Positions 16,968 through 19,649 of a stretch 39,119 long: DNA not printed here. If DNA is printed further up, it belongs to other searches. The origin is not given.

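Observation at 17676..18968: Full-size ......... intein inserted in aRF1 immediately after the catalytic GGQ glutamine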

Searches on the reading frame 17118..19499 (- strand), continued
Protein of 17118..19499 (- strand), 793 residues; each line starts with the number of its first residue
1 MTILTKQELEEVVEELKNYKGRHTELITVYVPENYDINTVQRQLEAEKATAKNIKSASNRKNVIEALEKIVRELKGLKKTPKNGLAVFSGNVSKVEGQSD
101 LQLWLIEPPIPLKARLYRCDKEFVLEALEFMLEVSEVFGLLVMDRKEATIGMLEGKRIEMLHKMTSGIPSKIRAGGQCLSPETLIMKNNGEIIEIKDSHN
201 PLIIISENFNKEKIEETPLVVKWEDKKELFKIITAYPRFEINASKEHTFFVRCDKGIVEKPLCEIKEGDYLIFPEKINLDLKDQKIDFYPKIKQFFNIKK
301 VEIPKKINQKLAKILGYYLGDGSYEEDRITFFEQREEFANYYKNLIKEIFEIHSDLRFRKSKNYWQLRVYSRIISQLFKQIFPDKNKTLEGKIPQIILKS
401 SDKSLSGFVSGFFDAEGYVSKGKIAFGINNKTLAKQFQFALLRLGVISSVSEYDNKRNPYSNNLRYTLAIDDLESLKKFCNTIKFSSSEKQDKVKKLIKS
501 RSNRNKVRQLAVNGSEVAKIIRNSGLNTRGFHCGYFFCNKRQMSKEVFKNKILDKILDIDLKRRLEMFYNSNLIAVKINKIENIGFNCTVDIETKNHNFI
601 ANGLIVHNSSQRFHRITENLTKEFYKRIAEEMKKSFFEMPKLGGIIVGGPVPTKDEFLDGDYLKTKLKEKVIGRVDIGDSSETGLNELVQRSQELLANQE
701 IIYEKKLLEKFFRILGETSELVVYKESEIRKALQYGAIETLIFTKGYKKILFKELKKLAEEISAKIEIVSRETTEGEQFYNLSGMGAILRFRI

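Call 37: find_related_loci(query=window:17118-19499:-, collection=genome_contigs, flank=3000)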
Query window:17118-19499:- (793 aa) in genome_contigs; peptide patterns used: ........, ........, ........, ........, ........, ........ (x = any residue, [..] = any of these).
188 stretches matched a pattern; 12 encode a relative of the query (tblastn E <= 1e-3); 12 distinct loci.
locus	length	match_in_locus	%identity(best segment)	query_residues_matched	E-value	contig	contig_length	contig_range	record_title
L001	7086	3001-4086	76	1-793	1e-82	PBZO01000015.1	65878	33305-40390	MAG: Candidatus Pacearchaeota archaeon isolate NP1466 MHASMcontig_405694, whole genome shotgun sequence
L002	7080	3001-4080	75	3-793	4e-82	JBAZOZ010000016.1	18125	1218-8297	MAG: Candidatus Pacearchaeota archaeon isolate SO_2017_SWC_18 scaffold_2616_c1_LP-4_2017, whole genome shotgun sequence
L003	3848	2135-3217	72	1-792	1e-80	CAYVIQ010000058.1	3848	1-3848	MAG TPA_asm: Candidatus Woesearchaeota archaeon isolate binchicken_co129_339 genome assembly, contig: NODE_90516_length_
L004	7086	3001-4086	74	1-793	2e-78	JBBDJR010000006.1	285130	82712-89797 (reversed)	MAG: Candidatus Pacearchaeota archaeon isolate LejiaA_36_51 Lejia_A_50_length_285130_cov_31, whole genome shotgun sequen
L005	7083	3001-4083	71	4-793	1e-76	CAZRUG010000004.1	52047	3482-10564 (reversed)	MAG TPA_asm: Candidatus Woesearchaeota archaeon isolate SRP252850_co1_134 genome assembly, contig: NODE_856_length_52047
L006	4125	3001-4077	70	4-793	6e-74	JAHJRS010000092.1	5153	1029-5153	MAG: Nanoarchaeota archaeon isolate OS_PC_MetaG.mb.161 OS_PC_MetaG.mb.161_k141_763291, whole genome shotgun sequence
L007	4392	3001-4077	68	4-793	8e-73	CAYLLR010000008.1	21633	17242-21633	MAG TPA_asm: Candidatus Woesearchaeota archaeon isolate SRP216583_co2_144 genome assembly, contig: NODE_1643_length_2163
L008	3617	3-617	67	159-793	1e-72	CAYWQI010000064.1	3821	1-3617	MAG TPA_asm: Candidatus Woesearchaeota archaeon isolate SRP252850_co1_44 genome assembly, contig: NODE_43866_length_3821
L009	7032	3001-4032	72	19-793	4e-71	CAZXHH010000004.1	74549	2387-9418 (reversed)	MAG TPA_asm: Candidatus Woesearchaeota archaeon isolate SRP220891_co1_51 genome assembly, contig: NODE_610_length_74549_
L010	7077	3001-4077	67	4-793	5e-71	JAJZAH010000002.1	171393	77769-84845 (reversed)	MAG: Nanoarchaeota archaeon isolate FK5.bin88 NODE_57_length_171393_cov_1.824180, whole genome shotgun sequence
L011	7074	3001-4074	67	5-793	1e-70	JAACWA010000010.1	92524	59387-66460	MAG: archaeon isolate CG_2015-01t_29_42 CG_2015-01t_curated_scaffold_325, whole genome shotgun sequence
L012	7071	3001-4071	57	6-793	2e-58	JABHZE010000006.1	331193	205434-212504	MAG: archaeon isolate SI047_bin76 k141_1200818, whole genome shotgun sequence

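Call 40: find_encoding_contigs(protein=P0001, flank=10000, max_places=3)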
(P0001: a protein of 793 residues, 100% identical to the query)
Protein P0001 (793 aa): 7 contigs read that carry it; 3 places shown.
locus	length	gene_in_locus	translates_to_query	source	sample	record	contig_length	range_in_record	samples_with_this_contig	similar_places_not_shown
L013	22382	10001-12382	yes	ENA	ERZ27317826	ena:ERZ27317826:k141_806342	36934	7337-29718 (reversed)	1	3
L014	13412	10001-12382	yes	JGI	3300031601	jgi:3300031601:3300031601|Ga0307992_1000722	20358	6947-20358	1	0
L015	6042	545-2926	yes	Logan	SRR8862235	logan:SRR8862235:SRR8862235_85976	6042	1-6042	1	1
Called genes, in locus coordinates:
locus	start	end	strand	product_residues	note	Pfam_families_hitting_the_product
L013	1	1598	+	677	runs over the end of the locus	PF14551:MCM_N (weak), PF17207:MCM_OB, PF00493:MCM, PF07726:AAA_3 (weak), PF01078:Mg_chelatase (weak), PF17855:MCM_lid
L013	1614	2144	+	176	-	PF13521:AAA_28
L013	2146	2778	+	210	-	PF01336:tRNA_anti-codon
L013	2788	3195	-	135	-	-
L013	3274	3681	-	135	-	-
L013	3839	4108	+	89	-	-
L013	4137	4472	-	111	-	PF01849:NAC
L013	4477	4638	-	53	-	-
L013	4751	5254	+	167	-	-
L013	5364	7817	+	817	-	PF00133:tRNA-synt_1, PF09334:tRNA-synt_1g, PF01406:tRNA-synt_1e, PF09334:tRNA-synt_1g, PF08264:Anticodon_1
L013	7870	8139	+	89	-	-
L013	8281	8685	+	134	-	-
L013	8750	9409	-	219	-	-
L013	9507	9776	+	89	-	-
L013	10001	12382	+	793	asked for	PF03463:eRF1_1, PF03464:eRF1_2, PF14890:Intein_splicing, PF14528:LAGLIDADG_3, PF18854:baeRF_family10 (weak), PF03464:eRF1_2, PF03465:eRF1_3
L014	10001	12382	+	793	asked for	PF03463:eRF1_1, PF03464:eRF1_2, PF14890:Intein_splicing, PF14528:LAGLIDADG_3, PF18854:baeRF_family10 (weak), PF03464:eRF1_2, PF03465:eRF1_3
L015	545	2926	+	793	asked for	PF03463:eRF1_1, PF03464:eRF1_2, PF14890:Intein_splicing, PF14528:LAGLIDADG_3, PF18854:baeRF_family10 (weak), PF03464:eRF1_2, PF03465:eRF1_3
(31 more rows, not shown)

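Call 41: search_protein_families(library=ncbifam, proteins=[window:17118-19499:-], max_evalue=0.001)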
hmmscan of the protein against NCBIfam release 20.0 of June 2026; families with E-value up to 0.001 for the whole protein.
window:17118-19499:- (793 aa): 9 families
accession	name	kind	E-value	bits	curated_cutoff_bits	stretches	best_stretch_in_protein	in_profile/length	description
TIGR03676.1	aRF1_eRF1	equivalog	7.1e-112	374.1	234.7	3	6-178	2-174/403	peptide chain release factor aRF-1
TIGR00111.1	pelota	equivalog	1e-19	71.1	177.65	1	492-793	50-351/351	mRNA surveillance protein pelota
NF038162.1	RtcB_rel_intein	exception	2.4e-14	52.3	1150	1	177-640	94-609/961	intein-containing RtcB family protein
NF005852.0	PRK07773.1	equivalog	6e-14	51.3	780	1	173-609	394-827/886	replicative DNA helicase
NF045703.1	rSAM_Tes_intein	exception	1.4e-12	46.3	1700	1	302-509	360-570/1040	tetraether lipid synthase Tes, intein-containing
NF038098.1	GyrA_w_intein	exception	1.5e-12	46.3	1850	1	304-623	232-552/1232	intein-containing DNA gyrase subunit A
NF003159.0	PRK04132.1-4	equivalog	3.8e-12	45.1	999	1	309-551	178-396/852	replication factor C small subunit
NF011287.0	PRK14698.1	equivalog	6.3e-12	44.3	1238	1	263-452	349-535/1017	V-type ATP synthase subunit A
TIGR01443.1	intein_Cterm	domain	7.7e-05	22.8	15.6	1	591-609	4-24/24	intein C-terminal splicing region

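Call 55: find_encoding_contigs(protein=P0053, flank=1500, max_places=1)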
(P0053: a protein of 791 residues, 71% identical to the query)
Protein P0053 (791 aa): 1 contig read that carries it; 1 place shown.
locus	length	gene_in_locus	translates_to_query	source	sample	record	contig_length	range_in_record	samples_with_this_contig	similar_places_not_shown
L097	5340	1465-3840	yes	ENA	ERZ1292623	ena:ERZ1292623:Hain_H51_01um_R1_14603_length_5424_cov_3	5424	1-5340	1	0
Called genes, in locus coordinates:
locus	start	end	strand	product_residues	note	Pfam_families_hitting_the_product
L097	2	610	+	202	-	?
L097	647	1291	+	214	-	-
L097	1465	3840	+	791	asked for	PF03463:eRF1_1, PF18859:acVLRF1 (faint), PF03464:eRF1_2, PF14890:Intein_splicing, PF14528:LAGLIDADG_3, PF18854:baeRF_family10 (weak), PF03464:eRF1_2, PF03465:eRF1_3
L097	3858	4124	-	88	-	-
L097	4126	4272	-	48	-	-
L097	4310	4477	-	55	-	-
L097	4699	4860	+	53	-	-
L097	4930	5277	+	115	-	PF04079:SMC_ScpB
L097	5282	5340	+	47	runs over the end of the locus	?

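Call 57: find_encoding_contigs(protein=P0021, flank=1500, max_places=1)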
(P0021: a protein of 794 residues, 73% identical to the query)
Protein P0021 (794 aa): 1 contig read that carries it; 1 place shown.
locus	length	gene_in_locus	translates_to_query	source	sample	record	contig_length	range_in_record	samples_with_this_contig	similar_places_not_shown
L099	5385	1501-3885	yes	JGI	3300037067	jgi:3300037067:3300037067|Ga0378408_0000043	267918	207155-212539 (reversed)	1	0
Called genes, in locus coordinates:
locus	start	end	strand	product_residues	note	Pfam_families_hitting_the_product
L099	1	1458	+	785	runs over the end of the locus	PF00133:tRNA-synt_1, PF01921:tRNA-synt_1f (faint), PF09334:tRNA-synt_1g, PF01406:tRNA-synt_1e, PF08264:Anticodon_1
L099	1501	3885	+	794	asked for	PF03463:eRF1_1, PF03464:eRF1_2, PF14890:Intein_splicing, PF14528:LAGLIDADG_3, PF18854:baeRF_family10 (weak), PF03464:eRF1_2, PF03465:eRF1_3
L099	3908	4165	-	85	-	-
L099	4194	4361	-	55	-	-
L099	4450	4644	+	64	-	-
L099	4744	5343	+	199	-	PF04079:SMC_ScpB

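Call 59: predict_structure(alignment_id=A1)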
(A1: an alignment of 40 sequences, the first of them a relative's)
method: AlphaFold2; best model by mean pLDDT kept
length: 793 residues; sequences in the alignment: 40
mean_pLDDT: 80.8   pTM: 0.57
mean pLDDT of the five models: 80.8, 80.3, 80.1, 77.4, 77.3
residues with pLDDT >= 90: 169; 70-90: 512; 50-70: 78; < 50: 34
segments of 3 or more residues with pLDDT < 50: 169-176, 200-215, 609-616
pLDDT, mean of each block of 10 residues (from residue 1): 67 78 76 84 82 76 85 83 85 73 82 79 77 72 85 77 70 52 83 73 27 44 72 91 85 81 90 85 92 75 94 95 81 88 94 91 90 90 85 93 97 93 89 93 93 73 86 91 92 91 72 87 88 88 87 90 85 89 87 59 67 52 82 79 82 78 75 82 83 69 76 84 86 84 79 77 79 81 84 72
secondary structure, 60 per line:
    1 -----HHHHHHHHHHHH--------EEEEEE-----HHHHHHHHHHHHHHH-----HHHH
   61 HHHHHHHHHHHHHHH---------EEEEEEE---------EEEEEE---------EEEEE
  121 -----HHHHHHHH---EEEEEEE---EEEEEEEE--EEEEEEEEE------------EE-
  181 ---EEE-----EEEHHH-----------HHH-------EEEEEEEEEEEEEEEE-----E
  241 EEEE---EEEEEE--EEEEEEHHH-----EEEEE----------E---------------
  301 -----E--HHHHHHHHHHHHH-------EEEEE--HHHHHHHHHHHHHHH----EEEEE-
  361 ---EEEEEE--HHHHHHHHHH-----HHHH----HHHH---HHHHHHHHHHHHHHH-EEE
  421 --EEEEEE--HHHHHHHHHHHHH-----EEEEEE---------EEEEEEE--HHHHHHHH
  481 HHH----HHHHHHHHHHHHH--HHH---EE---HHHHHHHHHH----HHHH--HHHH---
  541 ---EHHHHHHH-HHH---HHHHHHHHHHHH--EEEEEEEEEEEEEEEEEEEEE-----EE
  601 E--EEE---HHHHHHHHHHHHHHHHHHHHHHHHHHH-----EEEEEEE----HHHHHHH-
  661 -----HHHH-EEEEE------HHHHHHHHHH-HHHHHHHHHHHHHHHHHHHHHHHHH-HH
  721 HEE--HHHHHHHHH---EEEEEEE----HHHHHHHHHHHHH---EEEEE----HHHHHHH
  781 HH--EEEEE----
elements in order (helices of 4 or more, strands of 3 or more residues): H6-17 E26-31 H37-51 H57-75 E85-91 E101-106 E116-120 H126-133 E137-143 E147-154 E157-165 E184-186 E192-194 E219-234 E240-244 E248-253 E256-261 E270-274 H309-321 E329-333 H336-350 E355-359 E364-369 H372-381 H387-390 H395-398 H402-416 E418-420 E423-428 H431-443 E449-454 E464-470 H473-483 H488-500 H514-523 H528-531 H534-537 H545-551 H559-570 E573-593 E599-601 E604-606 H610-636 E642-648 H653-659 H666-669 E671-675 H682-691 H693-717 H726-734 E738-744 H749-761 E765-769 H774-782 E785-789

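Call 64: fold_search(model_id=the predicted structure, library=pdb)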
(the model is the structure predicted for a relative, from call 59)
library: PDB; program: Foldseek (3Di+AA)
matches with E <= 10: 916; with E <= 0.001: 104
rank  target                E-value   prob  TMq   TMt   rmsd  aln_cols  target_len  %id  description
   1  7qss                  3.5e-21  1.00  0.42  0.73   6.0       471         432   18  Crystal structure of homing endonuclease-associated TliVMA intein (C1A) (released 2022-03-30)
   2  4af1                  8.1e-20  1.00  0.39  0.70   6.2       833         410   15  Archeal Release Factor aRF1 (released 2013-03-20)
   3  7qsu                  1.5e-19  1.00  0.34  0.71   6.7       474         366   15  Crystal structure of homing endonuclease-associated TliVMA intein (C1A, d333-339) (released 2022-03-30)
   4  9i2d_CR               1.6e-17  1.00  0.39  0.70   9.5       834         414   14  NMT1-NAC bound human RNC with 10 amino acid ARF1-linker (released 2026-02-04)
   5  1dq3                  4.7e-17  1.00  0.38  0.62   9.2       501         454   21  CRYSTAL STRUCTURE OF AN ARCHAEAL INTEIN-ENCODED HOMING ENDONUCLEASE PI-PFUI (released 2000-07-05)
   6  5lzv_ii               7.7e-17  1.00  0.38  0.68  10.5       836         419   14  Structure of the mammalian ribosomal termination complex with accommodated eRF1(AAQ) and ABCE1. (released 2016-11-30)
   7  6xa1_j                1.1e-16  1.00  0.38  0.76   9.3       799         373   14  Structure of a drug-like compound stalled human translation termination complex (released 2020-10-07)
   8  3agk                  1.4e-16  1.00  0.26  0.51  11.7       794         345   14  Crystal structure of archaeal translation termination factor, aRF1 (released 2010-11-03)
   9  5lzu_ii               1.5e-16  1.00  0.39  0.69   6.8       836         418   14  Structure of the mammalian ribosomal termination complex with accommodated eRF1 (released 2016-11-30)
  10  3vmf_B                1.8e-16  1.00  0.20  0.38  14.8       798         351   14  Archaeal protein (released 2012-07-25)
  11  3jag_ii               3.1e-16  1.00  0.37  0.67   9.4       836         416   14  Structure of a mammalian ribosomal termination complex with ABCE1, eRF1(AAQ), and the UAA stop codon (released 2015-08-12)
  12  6zme_CH               1.2e-15  1.00  0.29  0.53  15.8       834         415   14  SARS-CoV-2 Nsp1 bound to the human CCDC124-80S-eERF1 ribosome complex (released 2020-08-12)
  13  5lzt_ii               1.5e-15  1.00  0.27  0.48  14.6       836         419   14  Structure of the mammalian ribosomal termination complex with eRF1 and eRF3. (released 2016-11-30)
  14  5dmq_B                5.0e-15  1.00  0.28  0.51  13.3       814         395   14  Crystal structure of mouse eRF1 in complex with Reverse Transcriptase (RT) of Moloney Murine Leukemia Virus (released 2016-07-06)
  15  8ip8_bl               6.4e-15  1.00  0.39  0.67   8.4       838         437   13  Wheat 80S ribosome stalled on AUG-Stop boron dependently (released 2024-02-21)
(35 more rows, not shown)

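Call 67: find_encoding_contigs(protein=P0097, flank=6000, max_places=3)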
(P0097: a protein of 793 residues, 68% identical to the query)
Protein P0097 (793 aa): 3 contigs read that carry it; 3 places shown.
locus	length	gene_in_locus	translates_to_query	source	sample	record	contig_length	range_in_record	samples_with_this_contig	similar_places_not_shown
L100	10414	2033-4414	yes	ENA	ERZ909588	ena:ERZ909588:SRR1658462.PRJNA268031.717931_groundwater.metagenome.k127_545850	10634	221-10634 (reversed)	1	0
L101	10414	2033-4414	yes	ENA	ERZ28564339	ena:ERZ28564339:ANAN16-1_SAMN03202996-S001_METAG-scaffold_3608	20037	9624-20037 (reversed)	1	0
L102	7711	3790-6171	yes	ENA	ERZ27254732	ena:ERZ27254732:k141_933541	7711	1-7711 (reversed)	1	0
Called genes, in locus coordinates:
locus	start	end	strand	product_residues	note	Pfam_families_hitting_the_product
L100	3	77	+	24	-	?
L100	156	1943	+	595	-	-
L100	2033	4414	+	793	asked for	PF03463:eRF1_1, PF18854:baeRF_family10 (faint), PF03464:eRF1_2, PF14890:Intein_splicing, PF14528:LAGLIDADG_3, PF03464:eRF1_2, PF03465:eRF1_3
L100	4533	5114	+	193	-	PF04079:SMC_ScpB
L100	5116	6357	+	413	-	PF13506:Glyco_transf_21, PF03142:Chitin_synth_2 (faint), PF00535:Glycos_transf_2, PF10111:Glyco_tranf_2_2, PF13641:Glyco_tranf_2_3, PF13632:Glyco_trans_2_3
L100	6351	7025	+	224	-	-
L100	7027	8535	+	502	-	PF02366:PMT (weak), PF03901:Glyco_transf_22 (weak), PF13231:PMT_2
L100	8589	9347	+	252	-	-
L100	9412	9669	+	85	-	PF13656:RNA_pol_L_2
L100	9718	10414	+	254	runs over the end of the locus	PF00154:RecA_N, PF06745:ATPase, PF08423:Rad51, PF13481:AAA_25, PF03796:DnaB_C (faint), PF05707:Zot (weak), PF13479:AAA_24 (faint)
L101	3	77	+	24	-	?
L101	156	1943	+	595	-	-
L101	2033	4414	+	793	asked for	PF03463:eRF1_1, PF18854:baeRF_family10 (faint), PF03464:eRF1_2, PF14890:Intein_splicing, PF14528:LAGLIDADG_3, PF03464:eRF1_2, PF03465:eRF1_3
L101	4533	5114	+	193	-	PF04079:SMC_ScpB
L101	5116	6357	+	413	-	PF13506:Glyco_transf_21, PF03142:Chitin_synth_2 (faint), PF00535:Glycos_transf_2, PF10111:Glyco_tranf_2_2, PF13641:Glyco_tranf_2_3, PF13632:Glyco_trans_2_3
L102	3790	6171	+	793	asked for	PF03463:eRF1_1, PF18854:baeRF_family10 (faint), PF03464:eRF1_2, PF14890:Intein_splicing, PF14528:LAGLIDADG_3, PF03464:eRF1_2, PF03465:eRF1_3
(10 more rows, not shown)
